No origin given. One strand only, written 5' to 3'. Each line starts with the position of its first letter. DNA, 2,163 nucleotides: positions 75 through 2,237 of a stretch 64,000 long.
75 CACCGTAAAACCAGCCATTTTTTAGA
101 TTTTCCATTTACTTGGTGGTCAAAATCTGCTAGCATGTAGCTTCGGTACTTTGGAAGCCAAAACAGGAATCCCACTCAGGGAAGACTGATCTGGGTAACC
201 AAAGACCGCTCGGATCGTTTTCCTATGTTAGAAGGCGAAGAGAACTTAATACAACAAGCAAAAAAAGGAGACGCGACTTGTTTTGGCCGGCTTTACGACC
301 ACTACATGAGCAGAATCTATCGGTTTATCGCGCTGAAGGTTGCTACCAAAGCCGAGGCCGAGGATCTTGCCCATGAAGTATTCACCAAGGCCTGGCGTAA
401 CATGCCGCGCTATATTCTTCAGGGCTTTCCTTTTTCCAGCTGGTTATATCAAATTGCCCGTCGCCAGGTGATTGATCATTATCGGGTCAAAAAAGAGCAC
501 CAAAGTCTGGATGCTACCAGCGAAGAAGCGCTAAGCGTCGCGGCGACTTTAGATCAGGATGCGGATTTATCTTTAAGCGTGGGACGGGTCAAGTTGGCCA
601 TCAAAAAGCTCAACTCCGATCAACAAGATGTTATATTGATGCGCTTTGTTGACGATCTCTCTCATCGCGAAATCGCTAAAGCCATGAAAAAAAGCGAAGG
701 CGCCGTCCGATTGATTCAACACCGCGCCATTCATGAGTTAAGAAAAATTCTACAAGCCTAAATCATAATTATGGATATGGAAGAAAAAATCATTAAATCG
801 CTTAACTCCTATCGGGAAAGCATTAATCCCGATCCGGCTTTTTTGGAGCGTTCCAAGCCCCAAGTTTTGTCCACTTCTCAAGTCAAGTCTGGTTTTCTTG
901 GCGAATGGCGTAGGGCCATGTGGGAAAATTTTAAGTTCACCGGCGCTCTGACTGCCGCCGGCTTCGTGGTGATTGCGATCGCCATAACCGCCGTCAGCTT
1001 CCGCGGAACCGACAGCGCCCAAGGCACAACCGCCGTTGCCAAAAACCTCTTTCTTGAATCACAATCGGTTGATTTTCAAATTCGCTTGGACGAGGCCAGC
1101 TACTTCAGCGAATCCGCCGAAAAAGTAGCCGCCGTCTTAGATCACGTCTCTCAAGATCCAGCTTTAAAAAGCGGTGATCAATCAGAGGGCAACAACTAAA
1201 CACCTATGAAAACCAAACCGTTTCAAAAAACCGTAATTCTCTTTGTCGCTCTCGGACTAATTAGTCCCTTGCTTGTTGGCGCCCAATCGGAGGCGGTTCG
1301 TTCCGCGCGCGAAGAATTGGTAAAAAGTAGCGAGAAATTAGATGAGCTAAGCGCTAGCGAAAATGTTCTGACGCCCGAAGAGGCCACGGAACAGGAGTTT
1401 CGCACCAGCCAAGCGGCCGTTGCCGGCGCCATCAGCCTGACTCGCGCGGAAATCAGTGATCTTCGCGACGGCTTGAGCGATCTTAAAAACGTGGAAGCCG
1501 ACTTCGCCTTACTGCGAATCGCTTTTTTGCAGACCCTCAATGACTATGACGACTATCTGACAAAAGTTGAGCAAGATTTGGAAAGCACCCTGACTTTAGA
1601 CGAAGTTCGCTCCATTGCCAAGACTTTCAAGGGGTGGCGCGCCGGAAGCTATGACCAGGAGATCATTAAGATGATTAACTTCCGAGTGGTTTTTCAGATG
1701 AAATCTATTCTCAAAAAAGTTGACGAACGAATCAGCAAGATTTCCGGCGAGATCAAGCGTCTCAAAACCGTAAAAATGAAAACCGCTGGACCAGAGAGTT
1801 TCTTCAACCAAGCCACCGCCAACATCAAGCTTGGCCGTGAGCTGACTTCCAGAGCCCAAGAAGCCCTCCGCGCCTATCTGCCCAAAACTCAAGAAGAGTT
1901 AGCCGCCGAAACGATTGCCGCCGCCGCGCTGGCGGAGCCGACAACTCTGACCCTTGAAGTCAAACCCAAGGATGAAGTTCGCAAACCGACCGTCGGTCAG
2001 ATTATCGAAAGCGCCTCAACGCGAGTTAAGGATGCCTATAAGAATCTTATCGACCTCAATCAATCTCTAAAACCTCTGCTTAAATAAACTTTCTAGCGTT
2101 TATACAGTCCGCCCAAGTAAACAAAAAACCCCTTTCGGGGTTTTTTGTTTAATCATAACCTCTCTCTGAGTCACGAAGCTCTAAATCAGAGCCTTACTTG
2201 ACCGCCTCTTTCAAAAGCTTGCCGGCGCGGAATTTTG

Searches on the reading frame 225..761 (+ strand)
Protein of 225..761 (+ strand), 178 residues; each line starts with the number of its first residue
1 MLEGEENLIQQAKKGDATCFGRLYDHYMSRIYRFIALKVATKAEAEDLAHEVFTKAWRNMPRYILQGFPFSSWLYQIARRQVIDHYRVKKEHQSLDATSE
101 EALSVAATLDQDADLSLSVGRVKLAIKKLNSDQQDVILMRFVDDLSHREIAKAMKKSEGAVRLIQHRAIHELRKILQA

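Call 72: find_encoding_contigs(protein=window:225-761:+, flank=10000, max_places=3)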
Protein window:225-761:+ (178 aa): 7 contigs read that carry it; 3 places shown.
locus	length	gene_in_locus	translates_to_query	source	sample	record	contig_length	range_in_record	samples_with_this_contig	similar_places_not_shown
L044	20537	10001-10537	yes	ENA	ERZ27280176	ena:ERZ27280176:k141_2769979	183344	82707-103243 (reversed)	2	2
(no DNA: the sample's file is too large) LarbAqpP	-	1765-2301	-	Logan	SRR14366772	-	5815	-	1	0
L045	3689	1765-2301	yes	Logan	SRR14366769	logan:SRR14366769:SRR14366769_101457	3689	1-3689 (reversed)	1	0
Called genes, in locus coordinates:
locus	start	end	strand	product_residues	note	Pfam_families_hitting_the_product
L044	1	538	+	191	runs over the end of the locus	PF01330:RuvA_N, PF00633:HHH (faint), PF14520:HHH_5, PF07499:RuvA_C (weak)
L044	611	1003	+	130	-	PF05635:23S_rRNA_IVP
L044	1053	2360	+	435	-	PF08245:Mur_ligase_M, PF02875:Mur_ligase_C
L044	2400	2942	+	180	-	-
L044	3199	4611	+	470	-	PF00753:Lactamase_B, PF23023:Anti-Pycsar_Apyc1, PF12706:Lactamase_B_2, PF16661:Lactamase_B_6, PF10996:Beta-Casp, PF07521:RMMBL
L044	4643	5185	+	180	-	PF18306:LDcluster4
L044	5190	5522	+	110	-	-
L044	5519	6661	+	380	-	PF03222:Trp_Tyr_perm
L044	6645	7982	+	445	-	PF04932:Wzy_C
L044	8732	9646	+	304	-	PF00078:RVT_1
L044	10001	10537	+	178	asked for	PF07638:Sigma70_ECF (weak), PF04542:Sigma70_r2, PF08281:Sigma70_r4_2, PF04545:Sigma70_r4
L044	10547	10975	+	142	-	-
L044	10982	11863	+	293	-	-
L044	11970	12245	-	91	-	PF00216:Bac_DNA_binding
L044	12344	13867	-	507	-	PF12072:RNase_Y_N, PF00013:KH_1 (weak), PF01966:HD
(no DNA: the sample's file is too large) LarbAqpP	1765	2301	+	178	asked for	PF07638:Sigma70_ECF (weak), PF04542:Sigma70_r2, PF08281:Sigma70_r4_2, PF04545:Sigma70_r4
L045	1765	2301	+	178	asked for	PF07638:Sigma70_ECF (weak), PF04542:Sigma70_r2, PF08281:Sigma70_r4_2, PF04545:Sigma70_r4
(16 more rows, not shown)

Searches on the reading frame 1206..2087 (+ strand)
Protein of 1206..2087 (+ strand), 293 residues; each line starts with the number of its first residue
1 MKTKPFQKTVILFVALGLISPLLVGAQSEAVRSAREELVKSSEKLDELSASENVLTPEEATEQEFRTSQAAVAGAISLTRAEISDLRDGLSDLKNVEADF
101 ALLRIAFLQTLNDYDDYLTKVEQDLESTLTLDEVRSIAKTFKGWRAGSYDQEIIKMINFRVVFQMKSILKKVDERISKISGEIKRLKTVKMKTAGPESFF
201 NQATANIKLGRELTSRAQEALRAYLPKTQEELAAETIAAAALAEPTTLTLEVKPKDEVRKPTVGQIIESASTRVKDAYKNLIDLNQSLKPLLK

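Call 56: find_encoding_contigs(protein=window:1206-2087:+, flank=10000, max_places=2)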
Protein window:1206-2087:+ (293 aa): 5 contigs read that carry it; 2 places shown.
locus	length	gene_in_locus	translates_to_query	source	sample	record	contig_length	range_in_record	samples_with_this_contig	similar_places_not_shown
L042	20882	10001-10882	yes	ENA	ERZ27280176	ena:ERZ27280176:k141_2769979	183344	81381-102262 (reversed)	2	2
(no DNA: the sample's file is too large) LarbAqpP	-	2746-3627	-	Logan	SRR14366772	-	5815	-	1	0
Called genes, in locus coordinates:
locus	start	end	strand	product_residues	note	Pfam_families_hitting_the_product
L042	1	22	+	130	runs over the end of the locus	PF05635:23S_rRNA_IVP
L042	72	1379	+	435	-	PF08245:Mur_ligase_M, PF02875:Mur_ligase_C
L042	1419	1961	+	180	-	-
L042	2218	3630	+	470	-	PF00753:Lactamase_B, PF23023:Anti-Pycsar_Apyc1, PF12706:Lactamase_B_2, PF16661:Lactamase_B_6, PF10996:Beta-Casp, PF07521:RMMBL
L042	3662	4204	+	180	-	PF18306:LDcluster4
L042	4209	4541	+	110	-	-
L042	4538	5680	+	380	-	PF03222:Trp_Tyr_perm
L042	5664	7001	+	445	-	PF04932:Wzy_C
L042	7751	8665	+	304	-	PF00078:RVT_1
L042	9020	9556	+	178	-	PF07638:Sigma70_ECF (weak), PF04542:Sigma70_r2, PF08281:Sigma70_r4_2, PF04545:Sigma70_r4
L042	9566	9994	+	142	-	-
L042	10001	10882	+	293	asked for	-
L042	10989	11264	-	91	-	PF00216:Bac_DNA_binding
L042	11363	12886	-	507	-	PF12072:RNase_Y_N, PF00013:KH_1 (weak), PF01966:HD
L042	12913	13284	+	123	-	-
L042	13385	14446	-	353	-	PF00154:RecA_N, PF06745:ATPase (weak), PF08423:Rad51, PF27531:MT3502_N (faint), PF01637:ATPase_2 (faint), PF21096:RecA_C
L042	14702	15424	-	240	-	PF13413:HTH_25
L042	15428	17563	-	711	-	PF17854:FtsK_alpha, PF01580:FtsK_SpoIIIE, PF09397:FtsK_gamma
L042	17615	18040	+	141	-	PF02878:PGM_PMM_I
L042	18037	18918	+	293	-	PF02879:PGM_PMM_II, PF02880:PGM_PMM_III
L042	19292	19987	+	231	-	-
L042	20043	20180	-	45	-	-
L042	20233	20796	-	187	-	PF01612:DNA_pol_A_exo1 (weak)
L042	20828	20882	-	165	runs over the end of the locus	PF04308:RNaseH_like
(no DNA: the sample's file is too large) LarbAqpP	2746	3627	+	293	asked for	-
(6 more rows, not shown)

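Call 62: search_protein_families(library=ncbifam, proteins=[L042:7751-8662:+], max_evalue=0.01)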
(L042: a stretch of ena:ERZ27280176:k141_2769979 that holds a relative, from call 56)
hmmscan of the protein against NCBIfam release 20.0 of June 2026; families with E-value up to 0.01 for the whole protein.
L042:7751-8662:+ (304 aa): 6 families
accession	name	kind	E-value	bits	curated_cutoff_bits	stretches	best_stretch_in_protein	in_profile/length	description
NF038233.2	retron_St85_RT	exception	6.8e-27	94.5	235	1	21-255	29-256/289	retron St85 family RNA-directed DNA polymerase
NF038237.1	retron_Ec67_fus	exception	1.1e-15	57.1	450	1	27-254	48-284/572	retron Ec67 family RNA-directed DNA polymerase/endonuclease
NF042941.1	Retron_TIR_antiphage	equivalog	5.4e-14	51.8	600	1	27-254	40-267/464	TIR domain-containing anti-phage reverse transcriptase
NF041746.1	Drt2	equivalog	1.7e-07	30.7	390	1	134-261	220-346/416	antiviral reverse transcriptase Drt2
NF041747.1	Drt3a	equivalog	0.00012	21.5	200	1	77-219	102-243/412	antiviral reverse transcriptase Drt3a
TIGR04416.1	group_II_RT_mat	equivalog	0.00022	20.4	300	1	91-220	128-258/353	group II intron reverse transcriptase/maturase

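Call 63: search_protein_families(library=padloc, proteins=[L042:7751-8662:+], max_evalue=0.01)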
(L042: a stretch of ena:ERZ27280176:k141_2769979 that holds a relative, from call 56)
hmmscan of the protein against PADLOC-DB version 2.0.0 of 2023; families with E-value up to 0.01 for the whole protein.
L042:7751-8662:+ (304 aa): 52 families (the best 25 are shown)
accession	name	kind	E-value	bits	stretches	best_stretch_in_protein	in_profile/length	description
PDLC02941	RT_II-A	-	5.1e-25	86.3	1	26-269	51-276/309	-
PDLC02952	RT_VI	-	2.7e-24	83.9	1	19-267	35-264/279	-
PDLC02939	RT_II-A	-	1.8e-23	81.4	1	27-254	40-260/304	-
PDLC03739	RT_Ec107-like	-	1.3e-22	78.6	1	16-228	39-233/307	retron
PDLC02943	RT_III-A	-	1e-21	75.2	1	27-253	61-269/322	-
PDLC02955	RT_X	-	1.1e-21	75.5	1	23-251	32-241/272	-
PDLC02946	RT_III-A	-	2.1e-20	71.1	1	25-246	70-273/330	-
PDLC02967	RT-Toprim_I-C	-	4.3e-19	66.7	1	28-252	48-268/549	single gene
PDLC02942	RT_III-A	-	8.4e-19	65.8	1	26-227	80-264/341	-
PDLC02956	RT_XIII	-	1e-18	65.6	1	134-256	268-386/469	-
PDLC02960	RT-Protease_XI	-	1e-18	65.6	1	26-254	44-265/506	single gene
PDLC02959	RT-Protease_XI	-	2.7e-18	64.2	1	26-254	46-268/510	single gene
PDLC02962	RT-TIR_XII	-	2.7e-18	64.1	1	27-258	53-277/478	single gene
PDLC02961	RT-TIR_XII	-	3.6e-18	63.7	1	27-256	55-277/475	single gene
PDLC02945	RT_III-A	-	7.6e-18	62.7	1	26-250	78-308/362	-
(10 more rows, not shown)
